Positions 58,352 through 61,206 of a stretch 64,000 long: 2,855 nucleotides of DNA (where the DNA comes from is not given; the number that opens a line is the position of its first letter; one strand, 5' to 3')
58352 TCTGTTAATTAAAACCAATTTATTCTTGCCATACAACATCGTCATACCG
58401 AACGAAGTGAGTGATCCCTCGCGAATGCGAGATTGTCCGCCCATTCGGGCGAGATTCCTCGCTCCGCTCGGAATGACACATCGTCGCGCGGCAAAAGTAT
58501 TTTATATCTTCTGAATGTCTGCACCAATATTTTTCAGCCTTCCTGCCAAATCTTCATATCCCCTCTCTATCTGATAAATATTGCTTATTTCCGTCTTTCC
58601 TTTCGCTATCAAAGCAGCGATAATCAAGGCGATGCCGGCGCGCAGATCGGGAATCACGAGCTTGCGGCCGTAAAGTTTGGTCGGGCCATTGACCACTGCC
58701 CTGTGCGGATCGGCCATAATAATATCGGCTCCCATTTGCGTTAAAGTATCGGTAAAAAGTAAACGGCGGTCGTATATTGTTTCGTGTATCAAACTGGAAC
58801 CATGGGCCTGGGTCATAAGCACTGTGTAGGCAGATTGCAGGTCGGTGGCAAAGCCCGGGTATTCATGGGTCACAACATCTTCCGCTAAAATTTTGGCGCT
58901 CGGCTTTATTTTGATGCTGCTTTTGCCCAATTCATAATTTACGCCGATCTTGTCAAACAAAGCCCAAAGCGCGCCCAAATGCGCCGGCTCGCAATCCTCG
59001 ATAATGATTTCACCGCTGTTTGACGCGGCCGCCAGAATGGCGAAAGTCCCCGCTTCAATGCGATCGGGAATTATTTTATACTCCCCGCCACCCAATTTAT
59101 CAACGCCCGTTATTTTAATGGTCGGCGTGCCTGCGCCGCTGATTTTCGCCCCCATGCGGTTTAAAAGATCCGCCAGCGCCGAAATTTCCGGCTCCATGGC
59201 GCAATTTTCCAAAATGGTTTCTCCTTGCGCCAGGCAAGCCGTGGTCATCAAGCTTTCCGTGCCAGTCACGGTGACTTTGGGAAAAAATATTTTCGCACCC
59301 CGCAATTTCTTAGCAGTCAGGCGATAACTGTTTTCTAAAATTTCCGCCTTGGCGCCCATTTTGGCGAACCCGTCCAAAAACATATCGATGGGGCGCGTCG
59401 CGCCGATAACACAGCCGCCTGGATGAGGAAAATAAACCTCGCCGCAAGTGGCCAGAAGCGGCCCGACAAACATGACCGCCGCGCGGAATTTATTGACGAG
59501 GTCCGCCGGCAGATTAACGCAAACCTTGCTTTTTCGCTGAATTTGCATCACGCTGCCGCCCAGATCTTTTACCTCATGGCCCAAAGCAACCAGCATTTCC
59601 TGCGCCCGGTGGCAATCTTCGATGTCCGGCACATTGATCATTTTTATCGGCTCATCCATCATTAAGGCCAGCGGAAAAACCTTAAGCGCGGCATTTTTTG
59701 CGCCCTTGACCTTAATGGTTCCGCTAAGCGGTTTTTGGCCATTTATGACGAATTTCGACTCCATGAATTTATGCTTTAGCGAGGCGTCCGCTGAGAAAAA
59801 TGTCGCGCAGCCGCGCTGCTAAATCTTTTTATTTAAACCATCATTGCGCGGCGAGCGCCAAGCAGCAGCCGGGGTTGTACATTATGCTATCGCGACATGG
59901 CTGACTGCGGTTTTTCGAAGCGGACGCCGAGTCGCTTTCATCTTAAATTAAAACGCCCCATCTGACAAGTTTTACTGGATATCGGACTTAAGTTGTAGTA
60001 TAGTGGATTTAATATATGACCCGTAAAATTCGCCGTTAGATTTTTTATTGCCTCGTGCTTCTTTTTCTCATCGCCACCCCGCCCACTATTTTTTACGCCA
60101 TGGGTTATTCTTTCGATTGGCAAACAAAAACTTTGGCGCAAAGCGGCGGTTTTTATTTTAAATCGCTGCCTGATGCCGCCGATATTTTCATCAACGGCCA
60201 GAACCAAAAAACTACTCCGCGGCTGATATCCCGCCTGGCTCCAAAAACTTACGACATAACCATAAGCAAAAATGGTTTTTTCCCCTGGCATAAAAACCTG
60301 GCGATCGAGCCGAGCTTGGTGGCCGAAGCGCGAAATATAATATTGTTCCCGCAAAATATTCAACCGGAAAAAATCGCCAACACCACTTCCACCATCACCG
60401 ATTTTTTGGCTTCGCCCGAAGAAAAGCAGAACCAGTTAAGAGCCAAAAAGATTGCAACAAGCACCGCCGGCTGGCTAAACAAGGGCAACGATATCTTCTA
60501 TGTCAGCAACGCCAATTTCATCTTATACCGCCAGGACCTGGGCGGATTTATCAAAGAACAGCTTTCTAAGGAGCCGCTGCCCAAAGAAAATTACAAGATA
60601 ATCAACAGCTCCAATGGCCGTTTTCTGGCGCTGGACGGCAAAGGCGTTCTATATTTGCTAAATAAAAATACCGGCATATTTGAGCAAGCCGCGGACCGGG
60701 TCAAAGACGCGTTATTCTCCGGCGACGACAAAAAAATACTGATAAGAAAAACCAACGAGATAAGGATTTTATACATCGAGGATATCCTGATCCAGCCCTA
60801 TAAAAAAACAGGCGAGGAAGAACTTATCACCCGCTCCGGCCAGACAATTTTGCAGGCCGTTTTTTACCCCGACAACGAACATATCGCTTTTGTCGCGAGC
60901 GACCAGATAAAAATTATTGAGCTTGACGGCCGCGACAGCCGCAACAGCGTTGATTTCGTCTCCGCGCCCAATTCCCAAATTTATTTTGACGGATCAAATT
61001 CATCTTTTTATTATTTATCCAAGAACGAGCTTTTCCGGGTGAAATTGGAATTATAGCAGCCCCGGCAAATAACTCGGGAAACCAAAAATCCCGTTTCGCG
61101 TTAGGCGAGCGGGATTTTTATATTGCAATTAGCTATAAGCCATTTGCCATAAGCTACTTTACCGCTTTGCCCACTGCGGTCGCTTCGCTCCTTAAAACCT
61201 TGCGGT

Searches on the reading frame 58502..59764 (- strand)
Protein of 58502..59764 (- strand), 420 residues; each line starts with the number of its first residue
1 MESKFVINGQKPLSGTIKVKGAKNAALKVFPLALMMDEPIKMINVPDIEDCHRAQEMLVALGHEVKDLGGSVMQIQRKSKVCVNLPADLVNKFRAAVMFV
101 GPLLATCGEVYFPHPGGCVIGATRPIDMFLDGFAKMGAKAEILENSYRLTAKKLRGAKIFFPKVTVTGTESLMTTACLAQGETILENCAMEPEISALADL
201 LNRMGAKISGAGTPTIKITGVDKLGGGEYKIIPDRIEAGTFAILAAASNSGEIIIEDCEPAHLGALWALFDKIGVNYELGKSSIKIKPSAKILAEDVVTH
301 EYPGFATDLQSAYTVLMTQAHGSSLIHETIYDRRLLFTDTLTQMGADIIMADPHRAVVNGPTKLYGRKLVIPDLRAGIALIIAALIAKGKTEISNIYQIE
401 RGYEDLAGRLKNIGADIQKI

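Call 16: search_protein_families(library=pfam, proteins=[window:58502-59764:-])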
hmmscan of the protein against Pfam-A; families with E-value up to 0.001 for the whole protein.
window:58502-59764:- (420 aa): 1 family
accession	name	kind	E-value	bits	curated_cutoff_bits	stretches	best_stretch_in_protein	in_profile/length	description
PF00275.25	EPSP_synthase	-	2.2e-76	257.7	22.8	1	8-407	2-414/417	EPSP synthase (3-phosphoshikimate 1-carboxyvinyltransferase)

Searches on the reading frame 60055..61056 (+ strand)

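Call 92: search_protein_families(library=pfam, max_evalue=0.0001, proteins=[window:60055-61056:+])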
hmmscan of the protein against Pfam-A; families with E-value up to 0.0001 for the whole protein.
window:60055-61056:+ (333 aa): 1 family
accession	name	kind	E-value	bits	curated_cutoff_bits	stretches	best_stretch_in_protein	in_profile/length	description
PF08308.17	PEGA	-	3.1e-05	24.2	20.8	0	36-84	7-55/71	PEGA domain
